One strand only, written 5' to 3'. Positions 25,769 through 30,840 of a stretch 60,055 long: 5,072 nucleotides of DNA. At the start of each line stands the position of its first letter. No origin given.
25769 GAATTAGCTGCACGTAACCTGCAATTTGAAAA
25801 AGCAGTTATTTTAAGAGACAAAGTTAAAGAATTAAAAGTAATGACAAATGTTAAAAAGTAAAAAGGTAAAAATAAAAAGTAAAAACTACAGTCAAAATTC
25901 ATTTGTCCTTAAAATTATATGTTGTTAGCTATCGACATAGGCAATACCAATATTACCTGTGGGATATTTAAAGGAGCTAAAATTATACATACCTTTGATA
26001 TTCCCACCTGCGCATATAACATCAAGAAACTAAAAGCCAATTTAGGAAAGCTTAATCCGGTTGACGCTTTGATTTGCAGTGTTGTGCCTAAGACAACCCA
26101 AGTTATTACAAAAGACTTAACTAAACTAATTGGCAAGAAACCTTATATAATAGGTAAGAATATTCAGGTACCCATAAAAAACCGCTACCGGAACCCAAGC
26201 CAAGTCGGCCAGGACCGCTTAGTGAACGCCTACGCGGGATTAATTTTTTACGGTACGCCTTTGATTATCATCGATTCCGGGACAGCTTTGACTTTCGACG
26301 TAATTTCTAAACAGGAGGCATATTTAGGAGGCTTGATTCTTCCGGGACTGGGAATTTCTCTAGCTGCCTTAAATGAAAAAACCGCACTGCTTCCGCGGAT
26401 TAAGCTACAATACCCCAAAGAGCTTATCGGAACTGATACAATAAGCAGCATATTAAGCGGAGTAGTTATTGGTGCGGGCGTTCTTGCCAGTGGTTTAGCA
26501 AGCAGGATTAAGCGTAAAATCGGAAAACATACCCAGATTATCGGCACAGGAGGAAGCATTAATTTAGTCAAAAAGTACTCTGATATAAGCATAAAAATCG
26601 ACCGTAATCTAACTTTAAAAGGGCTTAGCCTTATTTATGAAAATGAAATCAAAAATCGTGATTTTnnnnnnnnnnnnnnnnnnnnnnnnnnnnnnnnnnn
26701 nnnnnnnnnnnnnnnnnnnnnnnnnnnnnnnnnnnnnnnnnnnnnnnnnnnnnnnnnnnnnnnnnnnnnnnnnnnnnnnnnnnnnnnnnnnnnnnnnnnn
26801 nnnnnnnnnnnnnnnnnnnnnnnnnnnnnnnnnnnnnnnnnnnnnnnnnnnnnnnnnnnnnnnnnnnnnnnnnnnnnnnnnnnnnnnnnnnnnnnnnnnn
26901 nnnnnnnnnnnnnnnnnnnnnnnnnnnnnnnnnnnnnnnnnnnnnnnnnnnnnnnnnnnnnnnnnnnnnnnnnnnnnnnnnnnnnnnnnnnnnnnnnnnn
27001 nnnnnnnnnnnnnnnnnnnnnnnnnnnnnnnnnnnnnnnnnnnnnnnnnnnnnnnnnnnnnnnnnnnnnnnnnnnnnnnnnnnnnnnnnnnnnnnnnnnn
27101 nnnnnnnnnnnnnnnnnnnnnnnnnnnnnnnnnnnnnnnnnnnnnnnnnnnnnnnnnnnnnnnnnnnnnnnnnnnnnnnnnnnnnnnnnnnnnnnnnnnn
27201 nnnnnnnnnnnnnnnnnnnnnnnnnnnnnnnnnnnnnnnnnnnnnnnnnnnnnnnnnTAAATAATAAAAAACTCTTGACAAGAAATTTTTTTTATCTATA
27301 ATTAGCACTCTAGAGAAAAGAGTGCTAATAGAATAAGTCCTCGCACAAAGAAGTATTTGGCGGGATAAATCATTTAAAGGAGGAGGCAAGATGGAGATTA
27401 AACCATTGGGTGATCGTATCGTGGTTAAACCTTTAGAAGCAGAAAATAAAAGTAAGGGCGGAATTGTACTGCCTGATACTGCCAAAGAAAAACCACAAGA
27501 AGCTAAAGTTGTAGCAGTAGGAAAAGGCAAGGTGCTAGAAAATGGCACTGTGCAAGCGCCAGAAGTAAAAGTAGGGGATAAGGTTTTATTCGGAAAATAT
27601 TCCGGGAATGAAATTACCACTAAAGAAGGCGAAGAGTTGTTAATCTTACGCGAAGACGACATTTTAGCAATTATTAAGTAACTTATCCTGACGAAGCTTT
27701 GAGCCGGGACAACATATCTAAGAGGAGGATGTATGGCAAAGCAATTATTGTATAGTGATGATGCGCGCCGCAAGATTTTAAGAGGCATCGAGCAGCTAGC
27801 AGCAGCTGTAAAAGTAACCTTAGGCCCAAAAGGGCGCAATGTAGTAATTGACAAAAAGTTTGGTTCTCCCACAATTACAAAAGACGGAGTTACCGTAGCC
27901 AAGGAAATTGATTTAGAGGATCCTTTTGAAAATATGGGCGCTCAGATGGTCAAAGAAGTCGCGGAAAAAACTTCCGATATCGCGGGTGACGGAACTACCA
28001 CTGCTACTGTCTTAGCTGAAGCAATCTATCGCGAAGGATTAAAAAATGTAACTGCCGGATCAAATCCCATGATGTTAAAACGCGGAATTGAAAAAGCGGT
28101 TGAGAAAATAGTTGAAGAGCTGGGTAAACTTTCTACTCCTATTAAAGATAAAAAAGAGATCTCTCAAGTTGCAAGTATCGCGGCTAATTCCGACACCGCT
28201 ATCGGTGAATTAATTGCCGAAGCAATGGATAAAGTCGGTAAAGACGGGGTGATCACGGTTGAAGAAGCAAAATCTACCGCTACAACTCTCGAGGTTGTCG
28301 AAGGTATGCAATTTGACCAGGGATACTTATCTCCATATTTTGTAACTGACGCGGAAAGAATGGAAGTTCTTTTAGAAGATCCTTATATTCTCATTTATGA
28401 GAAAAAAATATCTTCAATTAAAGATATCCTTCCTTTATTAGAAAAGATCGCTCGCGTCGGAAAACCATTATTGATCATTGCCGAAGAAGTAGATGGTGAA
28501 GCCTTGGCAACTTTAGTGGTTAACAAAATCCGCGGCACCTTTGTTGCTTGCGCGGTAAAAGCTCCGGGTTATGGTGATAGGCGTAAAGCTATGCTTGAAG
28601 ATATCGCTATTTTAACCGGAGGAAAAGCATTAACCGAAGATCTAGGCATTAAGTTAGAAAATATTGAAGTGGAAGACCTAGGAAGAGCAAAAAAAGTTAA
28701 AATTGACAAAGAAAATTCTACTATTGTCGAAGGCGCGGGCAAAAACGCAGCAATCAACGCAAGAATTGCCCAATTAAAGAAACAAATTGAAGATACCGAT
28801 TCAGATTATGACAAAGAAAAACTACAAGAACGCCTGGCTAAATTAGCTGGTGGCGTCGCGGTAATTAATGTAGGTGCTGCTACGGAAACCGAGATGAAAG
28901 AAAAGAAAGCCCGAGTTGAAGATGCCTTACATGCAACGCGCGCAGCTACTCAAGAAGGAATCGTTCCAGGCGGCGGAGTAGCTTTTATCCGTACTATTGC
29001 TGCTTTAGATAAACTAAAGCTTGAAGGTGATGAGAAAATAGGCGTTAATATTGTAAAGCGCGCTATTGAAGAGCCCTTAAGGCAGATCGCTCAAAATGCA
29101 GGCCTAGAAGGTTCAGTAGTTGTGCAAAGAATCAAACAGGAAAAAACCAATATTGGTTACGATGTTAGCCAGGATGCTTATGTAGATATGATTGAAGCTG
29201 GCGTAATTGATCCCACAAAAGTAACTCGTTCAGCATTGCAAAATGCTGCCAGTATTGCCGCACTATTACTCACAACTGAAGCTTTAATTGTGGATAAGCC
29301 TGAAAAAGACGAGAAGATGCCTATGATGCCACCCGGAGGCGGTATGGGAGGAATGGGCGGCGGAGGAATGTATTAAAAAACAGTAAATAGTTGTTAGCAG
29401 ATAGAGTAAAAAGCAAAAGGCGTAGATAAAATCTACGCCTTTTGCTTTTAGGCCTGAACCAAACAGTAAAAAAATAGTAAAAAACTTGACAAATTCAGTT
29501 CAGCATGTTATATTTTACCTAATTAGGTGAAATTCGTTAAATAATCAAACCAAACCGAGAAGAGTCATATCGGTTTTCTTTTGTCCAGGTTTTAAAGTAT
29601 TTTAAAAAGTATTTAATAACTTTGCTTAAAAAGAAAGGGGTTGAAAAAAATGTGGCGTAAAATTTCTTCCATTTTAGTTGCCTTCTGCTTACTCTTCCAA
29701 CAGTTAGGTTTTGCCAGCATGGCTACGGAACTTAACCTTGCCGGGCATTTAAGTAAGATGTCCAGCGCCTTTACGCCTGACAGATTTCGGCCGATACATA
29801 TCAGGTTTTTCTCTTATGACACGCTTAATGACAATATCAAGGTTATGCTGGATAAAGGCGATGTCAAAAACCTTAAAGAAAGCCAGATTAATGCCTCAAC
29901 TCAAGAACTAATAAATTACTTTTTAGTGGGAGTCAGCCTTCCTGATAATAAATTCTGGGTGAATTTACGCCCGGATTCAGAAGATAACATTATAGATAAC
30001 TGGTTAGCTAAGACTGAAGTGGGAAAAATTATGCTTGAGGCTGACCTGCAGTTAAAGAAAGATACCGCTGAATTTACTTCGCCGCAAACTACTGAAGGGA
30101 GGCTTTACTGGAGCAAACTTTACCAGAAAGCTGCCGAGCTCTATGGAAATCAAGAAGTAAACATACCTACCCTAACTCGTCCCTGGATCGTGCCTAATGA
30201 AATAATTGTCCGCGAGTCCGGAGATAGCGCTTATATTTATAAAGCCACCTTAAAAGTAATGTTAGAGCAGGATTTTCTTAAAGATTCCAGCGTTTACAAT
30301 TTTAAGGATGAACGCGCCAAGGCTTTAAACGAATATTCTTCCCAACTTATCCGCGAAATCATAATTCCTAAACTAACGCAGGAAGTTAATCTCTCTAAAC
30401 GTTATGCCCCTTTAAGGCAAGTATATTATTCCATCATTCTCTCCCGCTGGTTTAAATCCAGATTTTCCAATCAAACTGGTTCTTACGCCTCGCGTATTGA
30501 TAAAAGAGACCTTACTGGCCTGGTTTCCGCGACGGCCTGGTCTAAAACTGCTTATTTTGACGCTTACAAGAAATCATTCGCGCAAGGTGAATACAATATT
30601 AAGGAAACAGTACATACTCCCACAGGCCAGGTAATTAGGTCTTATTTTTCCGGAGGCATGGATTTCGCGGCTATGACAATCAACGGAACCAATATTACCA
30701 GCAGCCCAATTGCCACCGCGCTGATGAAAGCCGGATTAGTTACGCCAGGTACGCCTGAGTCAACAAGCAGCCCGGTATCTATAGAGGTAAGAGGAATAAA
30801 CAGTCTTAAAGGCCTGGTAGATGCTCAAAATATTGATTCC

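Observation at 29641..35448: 1,935-aa signal-peptide protein fusing a PGK module and a GAPDH module (reverse of the gap-pgk operon order)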

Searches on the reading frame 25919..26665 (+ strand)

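Call 24: search_protein_families(library=pfam, proteins=[window:25919-26665:+], max_evalue=0.00001)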
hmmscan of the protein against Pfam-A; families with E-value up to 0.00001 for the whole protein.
window:25919-26665:+ (249 aa): 1 family
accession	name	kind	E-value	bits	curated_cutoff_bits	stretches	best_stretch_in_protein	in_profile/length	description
PF03309.20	Pan_kinase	-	5.5e-53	180.3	24.7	1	2-194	1-203/205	Type III pantothenate kinase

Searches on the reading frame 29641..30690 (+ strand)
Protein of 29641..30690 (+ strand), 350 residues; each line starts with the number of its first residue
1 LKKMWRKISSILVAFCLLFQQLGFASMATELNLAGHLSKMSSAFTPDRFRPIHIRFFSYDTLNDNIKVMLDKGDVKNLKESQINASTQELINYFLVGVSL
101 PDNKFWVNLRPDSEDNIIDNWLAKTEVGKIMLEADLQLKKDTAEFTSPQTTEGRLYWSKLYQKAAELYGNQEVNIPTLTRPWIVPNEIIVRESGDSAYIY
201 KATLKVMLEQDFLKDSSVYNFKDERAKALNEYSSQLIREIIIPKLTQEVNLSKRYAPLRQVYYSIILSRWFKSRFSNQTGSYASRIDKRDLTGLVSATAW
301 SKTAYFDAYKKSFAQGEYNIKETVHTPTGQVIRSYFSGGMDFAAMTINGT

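Call 50: search_protein_representatives(protein=window:29722-30675:+)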
Query: 318 residues. Proteins with E-value up to 0.001 (for the whole library): 7439; up to 1e-10: 6890; up to 1e-30: 5594. The best 150 are listed.
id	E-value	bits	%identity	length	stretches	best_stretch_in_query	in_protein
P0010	1.6e-178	608.6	85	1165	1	1-317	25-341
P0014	1.2e-172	589.3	83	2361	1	1-315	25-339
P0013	4.1e-171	584.3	81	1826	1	1-315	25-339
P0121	3.8e-168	574.5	81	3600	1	1-313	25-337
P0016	1.7e-161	552.7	77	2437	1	2-315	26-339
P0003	2.3e-157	539.1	77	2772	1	1-315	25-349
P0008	1.8e-155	532.9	75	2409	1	1-314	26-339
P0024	6.0e-151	518.1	72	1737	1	1-316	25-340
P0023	1.5e-150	516.7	74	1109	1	1-317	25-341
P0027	3.8e-150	515.4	71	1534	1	1-317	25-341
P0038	4.6e-149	511.9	72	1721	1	1-316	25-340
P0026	5.6e-149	511.6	72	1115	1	1-314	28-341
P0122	8.9e-149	510.9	72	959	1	1-316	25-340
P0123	3.3e-148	509.1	71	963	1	2-316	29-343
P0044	6.5e-147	504.8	70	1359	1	1-317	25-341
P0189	9.6e-131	451.7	63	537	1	3-313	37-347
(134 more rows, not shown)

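Call 52: find_related_loci(query=window:29722-30675:+, collection=genome_contigs, flank=10000)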
Query window:29722-30675:+ (318 aa) in genome_contigs; peptide patterns used: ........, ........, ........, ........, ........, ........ (x = any residue, [..] = any of these).
106 stretches matched a pattern; 39 encode a relative of the query (tblastn E <= 1e-3); 39 distinct loci.
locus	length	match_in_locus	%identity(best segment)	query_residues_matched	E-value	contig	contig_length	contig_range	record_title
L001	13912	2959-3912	86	1-318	0e+0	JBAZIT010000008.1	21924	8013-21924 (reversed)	MAG: Candidatus Omnitrophota bacterium isolate SO_2017_LW4_101 scaffold_4804_c1_LW137-91_2017, whole genome shotgun sequ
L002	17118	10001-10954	85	1-318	0e+0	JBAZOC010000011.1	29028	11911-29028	MAG: Candidatus Omnitrophota bacterium isolate SO_2017_LW4_85 scaffold_3451_c1_LW137-91_2017, whole genome shotgun seque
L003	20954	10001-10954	85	1-318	0e+0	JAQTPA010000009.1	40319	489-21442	MAG: Candidatus Omnitrophota bacterium isolate STB_105 NODE_2050_length_40319_cov_20.090093_Sandtown_B, whole genome sho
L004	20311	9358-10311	84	1-318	0e+0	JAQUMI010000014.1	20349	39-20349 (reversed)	MAG: Candidatus Omnitrophota bacterium isolate STD1_150 NODE_5901_length_20349_cov_6.643804_Sandtown_D1, whole genome sh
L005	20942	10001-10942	81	3-316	1e-178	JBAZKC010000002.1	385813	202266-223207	MAG: Candidatus Omnitrophota bacterium isolate SO_2017_LW4_134 scaffold_69_c1_LW137-91_2017, whole genome shotgun sequen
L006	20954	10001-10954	80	1-318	4e-178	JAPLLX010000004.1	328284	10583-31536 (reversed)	MAG: Candidatus Omnitrophota bacterium isolate LacPavin_0920_WC90_MAG_43_22 LacPavin_0920_WC90_scaffold_61939, whole gen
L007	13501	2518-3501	74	1-318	8e-171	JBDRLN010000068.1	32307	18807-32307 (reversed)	MAG: Candidatus Omnitrophota bacterium isolate MEGAHIT-group-1.780 k141_4248043, whole genome shotgun sequence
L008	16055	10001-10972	69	1-313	3e-153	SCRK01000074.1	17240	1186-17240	MAG: bacterium isolate FW104_bin.10 FW104_bin.10-3424, whole genome shotgun sequence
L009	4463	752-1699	69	3-318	1e-154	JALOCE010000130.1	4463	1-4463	MAG: Candidatus Omnitrophota bacterium isolate SO_2017_LW4 bin 43 scaffold_38933_c1_LW137-91_2017, whole genome shotgun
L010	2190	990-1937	69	3-312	1e-160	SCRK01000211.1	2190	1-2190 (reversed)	MAG: bacterium isolate FW104_bin.10 FW104_bin.10-10025, whole genome shotgun sequence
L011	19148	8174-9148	66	1-318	1e-144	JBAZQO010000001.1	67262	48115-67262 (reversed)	MAG: Candidatus Omnitrophota bacterium isolate SO_2017_SWC_55 scaffold_431_c1_LP-4_2017, whole genome shotgun sequence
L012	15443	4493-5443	63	1-317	6e-143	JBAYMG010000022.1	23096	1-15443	MAG: Candidatus Omnitrophota bacterium isolate SO_2016_LW1_34 scaffold02016_LW64-88_2016, whole genome shotgun sequence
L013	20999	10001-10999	62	1-318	1e-140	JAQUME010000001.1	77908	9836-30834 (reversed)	MAG: Candidatus Omnitrophota bacterium isolate STD1_147 NODE_618_length_77908_cov_11.752832_Sandtown_D1, whole genome sh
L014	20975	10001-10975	62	1-318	3e-140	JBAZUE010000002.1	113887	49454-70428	MAG: Candidatus Omnitrophota bacterium isolate SO_2017_GW1_22 NODE_1165_length_113887_cov_1.630169_OW334_2017, whole gen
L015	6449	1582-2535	62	1-313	8e-139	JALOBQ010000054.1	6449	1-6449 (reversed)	MAG: Candidatus Omnitrophota bacterium isolate SO_2017_LW3 bin 3 NODE_42383_length_6449_cov_2.379469_LW162_2017, whole g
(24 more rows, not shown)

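Call 74: list_cluster_members(proteins=[P0211, P0212, P0213, P0214, P0218, P0219, P0189, P0010])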
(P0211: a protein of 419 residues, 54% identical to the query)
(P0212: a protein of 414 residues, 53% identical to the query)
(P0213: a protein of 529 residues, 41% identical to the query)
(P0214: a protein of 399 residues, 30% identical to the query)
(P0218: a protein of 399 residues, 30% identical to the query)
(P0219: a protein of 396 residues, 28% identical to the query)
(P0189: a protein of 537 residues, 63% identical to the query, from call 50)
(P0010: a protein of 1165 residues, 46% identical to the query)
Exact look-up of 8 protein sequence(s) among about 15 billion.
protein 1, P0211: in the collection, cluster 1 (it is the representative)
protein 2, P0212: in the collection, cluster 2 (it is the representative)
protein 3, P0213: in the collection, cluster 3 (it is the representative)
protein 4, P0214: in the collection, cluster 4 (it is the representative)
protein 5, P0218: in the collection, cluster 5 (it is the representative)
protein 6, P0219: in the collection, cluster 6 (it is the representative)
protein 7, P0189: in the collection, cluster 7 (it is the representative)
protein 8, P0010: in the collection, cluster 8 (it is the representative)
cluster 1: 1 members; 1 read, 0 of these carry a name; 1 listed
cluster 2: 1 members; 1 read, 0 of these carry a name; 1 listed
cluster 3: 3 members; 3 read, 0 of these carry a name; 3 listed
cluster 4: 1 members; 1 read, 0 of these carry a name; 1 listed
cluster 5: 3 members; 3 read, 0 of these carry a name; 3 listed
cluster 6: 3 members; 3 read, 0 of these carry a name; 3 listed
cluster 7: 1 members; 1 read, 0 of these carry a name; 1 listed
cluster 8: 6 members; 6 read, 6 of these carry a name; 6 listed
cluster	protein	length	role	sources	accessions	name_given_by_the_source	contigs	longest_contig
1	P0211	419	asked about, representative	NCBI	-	-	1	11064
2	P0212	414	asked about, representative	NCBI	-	-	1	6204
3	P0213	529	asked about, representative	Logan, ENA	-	-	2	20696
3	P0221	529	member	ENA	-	-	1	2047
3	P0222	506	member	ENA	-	-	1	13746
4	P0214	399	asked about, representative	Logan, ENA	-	-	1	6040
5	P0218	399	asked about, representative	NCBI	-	-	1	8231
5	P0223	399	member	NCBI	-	-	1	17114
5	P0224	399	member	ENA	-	-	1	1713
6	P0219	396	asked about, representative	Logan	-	-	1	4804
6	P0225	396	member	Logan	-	-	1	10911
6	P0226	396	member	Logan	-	-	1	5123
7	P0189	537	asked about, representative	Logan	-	-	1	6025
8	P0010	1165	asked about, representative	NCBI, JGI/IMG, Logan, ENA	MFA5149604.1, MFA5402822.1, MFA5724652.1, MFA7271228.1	MAG: phosphoglycerate kinase [Candidatus Omnitrophota bacterium] | 3-phosphoglycerate kinase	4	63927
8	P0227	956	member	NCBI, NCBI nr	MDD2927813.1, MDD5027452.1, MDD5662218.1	MAG: phosphoglycerate kinase [Candidatus Omnitrophica bacterium] | phosphoglycerate kinase [Candidatus Omnitrophota bacterium]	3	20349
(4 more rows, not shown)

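Call 90: search_protein_families(library=ncbifam, proteins=[window:29641-30690:+], max_evalue=10)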
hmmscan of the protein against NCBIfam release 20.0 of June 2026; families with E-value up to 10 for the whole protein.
window:29641-30690:+ (350 aa): 0 families

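Call 91: search_protein_families(library=pfam, proteins=[window:29641-30690:+], max_evalue=10)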
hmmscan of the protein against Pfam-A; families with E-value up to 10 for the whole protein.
window:29641-30690:+ (350 aa): 0 families
